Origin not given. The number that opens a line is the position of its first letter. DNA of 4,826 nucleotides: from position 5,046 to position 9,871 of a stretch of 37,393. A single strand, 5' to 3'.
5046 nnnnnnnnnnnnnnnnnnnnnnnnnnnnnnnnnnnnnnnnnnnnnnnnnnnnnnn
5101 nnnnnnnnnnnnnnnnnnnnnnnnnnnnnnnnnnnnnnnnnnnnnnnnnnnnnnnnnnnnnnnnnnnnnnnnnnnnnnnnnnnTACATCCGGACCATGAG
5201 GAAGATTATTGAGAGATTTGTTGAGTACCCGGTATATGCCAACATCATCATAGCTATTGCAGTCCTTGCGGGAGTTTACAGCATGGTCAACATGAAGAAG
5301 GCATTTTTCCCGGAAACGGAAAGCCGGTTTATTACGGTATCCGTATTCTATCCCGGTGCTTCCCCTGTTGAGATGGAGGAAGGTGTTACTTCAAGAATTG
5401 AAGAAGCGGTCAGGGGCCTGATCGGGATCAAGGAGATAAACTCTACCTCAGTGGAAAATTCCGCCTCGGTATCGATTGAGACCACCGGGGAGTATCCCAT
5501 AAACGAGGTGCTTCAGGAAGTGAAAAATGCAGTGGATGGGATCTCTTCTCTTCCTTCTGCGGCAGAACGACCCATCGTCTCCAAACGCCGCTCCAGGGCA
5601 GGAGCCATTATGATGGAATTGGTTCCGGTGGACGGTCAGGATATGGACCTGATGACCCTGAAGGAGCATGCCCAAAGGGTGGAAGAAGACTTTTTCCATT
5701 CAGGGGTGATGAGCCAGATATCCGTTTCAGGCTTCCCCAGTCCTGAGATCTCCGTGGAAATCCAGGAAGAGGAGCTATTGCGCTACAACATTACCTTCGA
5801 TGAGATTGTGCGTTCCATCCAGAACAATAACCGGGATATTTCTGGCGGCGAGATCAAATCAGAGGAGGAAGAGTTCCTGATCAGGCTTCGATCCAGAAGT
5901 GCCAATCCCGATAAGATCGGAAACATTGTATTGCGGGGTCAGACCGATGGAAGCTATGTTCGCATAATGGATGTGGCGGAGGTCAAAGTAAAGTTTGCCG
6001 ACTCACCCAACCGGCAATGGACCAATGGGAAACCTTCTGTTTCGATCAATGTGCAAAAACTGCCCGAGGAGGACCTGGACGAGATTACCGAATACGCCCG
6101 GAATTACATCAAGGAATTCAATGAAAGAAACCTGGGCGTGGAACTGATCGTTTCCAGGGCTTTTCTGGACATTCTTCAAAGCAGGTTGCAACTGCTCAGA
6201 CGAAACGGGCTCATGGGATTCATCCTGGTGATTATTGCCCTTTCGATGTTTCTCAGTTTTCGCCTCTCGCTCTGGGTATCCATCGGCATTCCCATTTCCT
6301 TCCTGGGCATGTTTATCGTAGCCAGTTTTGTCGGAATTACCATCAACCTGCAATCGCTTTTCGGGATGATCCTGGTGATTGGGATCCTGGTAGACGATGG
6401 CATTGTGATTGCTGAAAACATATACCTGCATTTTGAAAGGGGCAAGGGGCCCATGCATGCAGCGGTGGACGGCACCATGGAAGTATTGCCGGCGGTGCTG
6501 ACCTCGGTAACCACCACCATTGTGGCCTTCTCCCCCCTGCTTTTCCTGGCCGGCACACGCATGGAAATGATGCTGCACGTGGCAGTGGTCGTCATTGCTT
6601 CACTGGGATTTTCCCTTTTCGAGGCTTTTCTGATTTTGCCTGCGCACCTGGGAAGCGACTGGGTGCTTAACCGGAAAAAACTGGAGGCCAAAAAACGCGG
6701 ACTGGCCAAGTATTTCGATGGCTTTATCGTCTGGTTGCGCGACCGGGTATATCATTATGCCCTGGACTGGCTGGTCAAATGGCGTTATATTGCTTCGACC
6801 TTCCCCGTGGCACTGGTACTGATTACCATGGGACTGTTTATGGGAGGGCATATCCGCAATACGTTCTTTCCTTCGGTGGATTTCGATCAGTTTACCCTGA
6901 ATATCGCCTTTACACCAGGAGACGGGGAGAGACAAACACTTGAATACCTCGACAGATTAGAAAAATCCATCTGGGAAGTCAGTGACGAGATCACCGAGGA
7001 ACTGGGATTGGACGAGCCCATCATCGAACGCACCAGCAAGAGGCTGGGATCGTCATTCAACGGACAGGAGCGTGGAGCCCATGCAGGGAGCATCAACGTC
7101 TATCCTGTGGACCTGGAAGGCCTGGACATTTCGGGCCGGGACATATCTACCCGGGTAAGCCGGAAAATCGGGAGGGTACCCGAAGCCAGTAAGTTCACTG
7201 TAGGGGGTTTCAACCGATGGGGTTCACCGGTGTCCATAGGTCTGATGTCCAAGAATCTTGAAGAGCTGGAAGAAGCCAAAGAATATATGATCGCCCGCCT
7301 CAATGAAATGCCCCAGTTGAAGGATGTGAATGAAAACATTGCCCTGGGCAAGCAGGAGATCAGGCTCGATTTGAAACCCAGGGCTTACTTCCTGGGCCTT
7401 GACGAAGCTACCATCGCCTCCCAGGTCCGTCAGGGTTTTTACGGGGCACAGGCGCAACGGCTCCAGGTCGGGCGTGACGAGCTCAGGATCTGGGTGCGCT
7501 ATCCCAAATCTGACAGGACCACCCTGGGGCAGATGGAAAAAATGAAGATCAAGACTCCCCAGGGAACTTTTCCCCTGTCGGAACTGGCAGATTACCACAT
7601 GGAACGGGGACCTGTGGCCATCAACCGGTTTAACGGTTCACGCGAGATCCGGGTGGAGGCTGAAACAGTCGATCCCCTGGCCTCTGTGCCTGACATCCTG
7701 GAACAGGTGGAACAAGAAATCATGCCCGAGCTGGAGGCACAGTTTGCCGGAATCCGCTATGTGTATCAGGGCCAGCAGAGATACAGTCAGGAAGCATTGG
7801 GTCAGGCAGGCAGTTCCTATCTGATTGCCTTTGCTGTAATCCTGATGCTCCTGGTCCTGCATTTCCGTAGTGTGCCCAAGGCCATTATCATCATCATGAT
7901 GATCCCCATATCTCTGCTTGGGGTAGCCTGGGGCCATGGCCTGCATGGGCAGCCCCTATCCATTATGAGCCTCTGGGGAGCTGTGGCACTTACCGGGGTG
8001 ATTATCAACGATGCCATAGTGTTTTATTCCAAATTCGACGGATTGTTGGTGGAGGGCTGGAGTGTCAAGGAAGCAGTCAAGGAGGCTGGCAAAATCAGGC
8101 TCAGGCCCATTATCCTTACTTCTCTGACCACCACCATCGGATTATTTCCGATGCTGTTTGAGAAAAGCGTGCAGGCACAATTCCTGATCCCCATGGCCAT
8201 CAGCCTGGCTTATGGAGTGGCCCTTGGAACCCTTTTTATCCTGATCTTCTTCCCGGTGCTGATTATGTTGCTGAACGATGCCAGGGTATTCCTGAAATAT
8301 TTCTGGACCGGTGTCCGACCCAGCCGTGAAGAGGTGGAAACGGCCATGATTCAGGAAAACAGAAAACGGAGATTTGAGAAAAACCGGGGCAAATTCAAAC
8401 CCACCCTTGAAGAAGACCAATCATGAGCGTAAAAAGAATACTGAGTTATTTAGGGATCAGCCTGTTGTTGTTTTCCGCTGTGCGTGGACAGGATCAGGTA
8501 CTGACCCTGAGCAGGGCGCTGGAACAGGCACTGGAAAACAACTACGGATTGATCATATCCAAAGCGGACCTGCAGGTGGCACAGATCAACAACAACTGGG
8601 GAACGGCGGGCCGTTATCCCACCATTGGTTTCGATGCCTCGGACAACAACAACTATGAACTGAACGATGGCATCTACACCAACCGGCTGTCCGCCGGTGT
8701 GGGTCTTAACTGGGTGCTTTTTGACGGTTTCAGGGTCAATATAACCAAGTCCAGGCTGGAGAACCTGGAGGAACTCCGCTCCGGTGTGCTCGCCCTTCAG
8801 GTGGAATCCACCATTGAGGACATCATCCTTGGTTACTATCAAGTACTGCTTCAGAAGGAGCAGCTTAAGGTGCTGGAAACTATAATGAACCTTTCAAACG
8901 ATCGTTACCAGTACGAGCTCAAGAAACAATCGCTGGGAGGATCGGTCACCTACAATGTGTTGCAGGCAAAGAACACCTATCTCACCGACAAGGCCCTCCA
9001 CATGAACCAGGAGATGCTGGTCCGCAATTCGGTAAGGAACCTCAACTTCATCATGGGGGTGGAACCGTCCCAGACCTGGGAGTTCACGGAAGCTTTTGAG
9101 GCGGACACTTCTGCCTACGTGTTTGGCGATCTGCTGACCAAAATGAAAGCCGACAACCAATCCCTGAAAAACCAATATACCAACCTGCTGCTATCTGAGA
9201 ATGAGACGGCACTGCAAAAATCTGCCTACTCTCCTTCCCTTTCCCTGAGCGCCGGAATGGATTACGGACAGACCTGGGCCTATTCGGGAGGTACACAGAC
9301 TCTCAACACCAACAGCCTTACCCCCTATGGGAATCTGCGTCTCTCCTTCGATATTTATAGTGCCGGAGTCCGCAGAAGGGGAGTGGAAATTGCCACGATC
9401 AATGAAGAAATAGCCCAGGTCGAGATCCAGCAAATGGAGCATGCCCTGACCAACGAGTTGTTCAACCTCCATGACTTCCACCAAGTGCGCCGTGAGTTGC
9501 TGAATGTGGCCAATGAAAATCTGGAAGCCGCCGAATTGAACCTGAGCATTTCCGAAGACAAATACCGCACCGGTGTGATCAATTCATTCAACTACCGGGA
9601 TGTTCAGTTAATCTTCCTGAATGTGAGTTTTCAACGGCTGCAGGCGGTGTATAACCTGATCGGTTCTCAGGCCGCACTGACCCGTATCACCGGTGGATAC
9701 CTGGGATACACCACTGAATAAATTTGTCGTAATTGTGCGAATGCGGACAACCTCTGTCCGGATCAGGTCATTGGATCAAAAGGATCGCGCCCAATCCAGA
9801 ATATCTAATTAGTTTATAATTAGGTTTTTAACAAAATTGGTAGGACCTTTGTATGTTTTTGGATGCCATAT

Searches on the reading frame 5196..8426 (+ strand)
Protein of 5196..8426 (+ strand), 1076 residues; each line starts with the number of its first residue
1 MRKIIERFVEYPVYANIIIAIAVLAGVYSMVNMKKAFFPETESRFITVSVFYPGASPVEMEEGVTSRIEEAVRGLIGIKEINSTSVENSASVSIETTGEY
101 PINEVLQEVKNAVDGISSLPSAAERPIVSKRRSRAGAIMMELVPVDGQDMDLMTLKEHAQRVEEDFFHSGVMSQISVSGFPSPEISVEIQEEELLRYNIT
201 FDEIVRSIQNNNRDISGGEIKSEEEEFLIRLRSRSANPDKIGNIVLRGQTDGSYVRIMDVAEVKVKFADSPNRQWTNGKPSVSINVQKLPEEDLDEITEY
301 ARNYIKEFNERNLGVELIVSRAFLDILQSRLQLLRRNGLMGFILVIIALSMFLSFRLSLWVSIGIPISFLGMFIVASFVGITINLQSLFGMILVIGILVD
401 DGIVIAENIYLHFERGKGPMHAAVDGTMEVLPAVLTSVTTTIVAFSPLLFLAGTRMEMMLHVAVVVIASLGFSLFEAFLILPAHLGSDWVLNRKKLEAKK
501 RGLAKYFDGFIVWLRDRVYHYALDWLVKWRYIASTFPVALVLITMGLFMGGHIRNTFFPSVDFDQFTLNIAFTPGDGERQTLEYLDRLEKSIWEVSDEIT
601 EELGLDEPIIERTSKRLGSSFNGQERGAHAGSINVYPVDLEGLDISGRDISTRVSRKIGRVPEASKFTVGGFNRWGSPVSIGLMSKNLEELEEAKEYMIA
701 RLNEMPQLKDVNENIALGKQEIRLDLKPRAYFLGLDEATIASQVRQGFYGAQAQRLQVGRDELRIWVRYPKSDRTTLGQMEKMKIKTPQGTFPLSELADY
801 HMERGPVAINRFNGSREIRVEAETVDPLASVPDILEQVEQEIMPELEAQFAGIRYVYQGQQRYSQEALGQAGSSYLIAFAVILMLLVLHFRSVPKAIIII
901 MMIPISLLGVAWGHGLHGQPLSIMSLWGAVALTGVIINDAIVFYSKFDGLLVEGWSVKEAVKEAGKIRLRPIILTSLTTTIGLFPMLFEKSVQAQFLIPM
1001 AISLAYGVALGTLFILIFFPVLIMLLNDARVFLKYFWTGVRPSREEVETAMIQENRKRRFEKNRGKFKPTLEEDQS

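Call 46: search_protein_families(library=pfam, proteins=[window:5196-8426:+], max_evalue=0.001)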
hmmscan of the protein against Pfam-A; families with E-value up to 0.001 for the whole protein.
window:5196-8426:+ (1076 aa): 3 families
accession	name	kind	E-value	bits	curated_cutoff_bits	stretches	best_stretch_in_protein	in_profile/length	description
PF00873.25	ACR_tran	-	2.1e-157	526.1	28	1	5-1026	2-1020/1021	AcrB/AcrD/AcrF family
PF03176.21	MMPL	-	3.4e-12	46.4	20.5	1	823-1030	99-306/333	MMPL family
PF02355.23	SecD_SecF_C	-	1.2e-05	25.3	20.5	0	862-1013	24-173/189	Protein export membrane protein SecD/SecF, C-terminal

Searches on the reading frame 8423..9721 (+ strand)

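Call 46: search_protein_families(library=pfam, proteins=[window:8423-9721:+], max_evalue=0.001)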
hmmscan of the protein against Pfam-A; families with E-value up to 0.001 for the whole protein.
window:8423-9721:+ (432 aa): 1 family
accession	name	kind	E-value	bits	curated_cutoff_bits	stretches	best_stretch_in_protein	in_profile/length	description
PF02321.23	OEP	-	9.8e-42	143.3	22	2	29-212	1-187/187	Outer membrane efflux protein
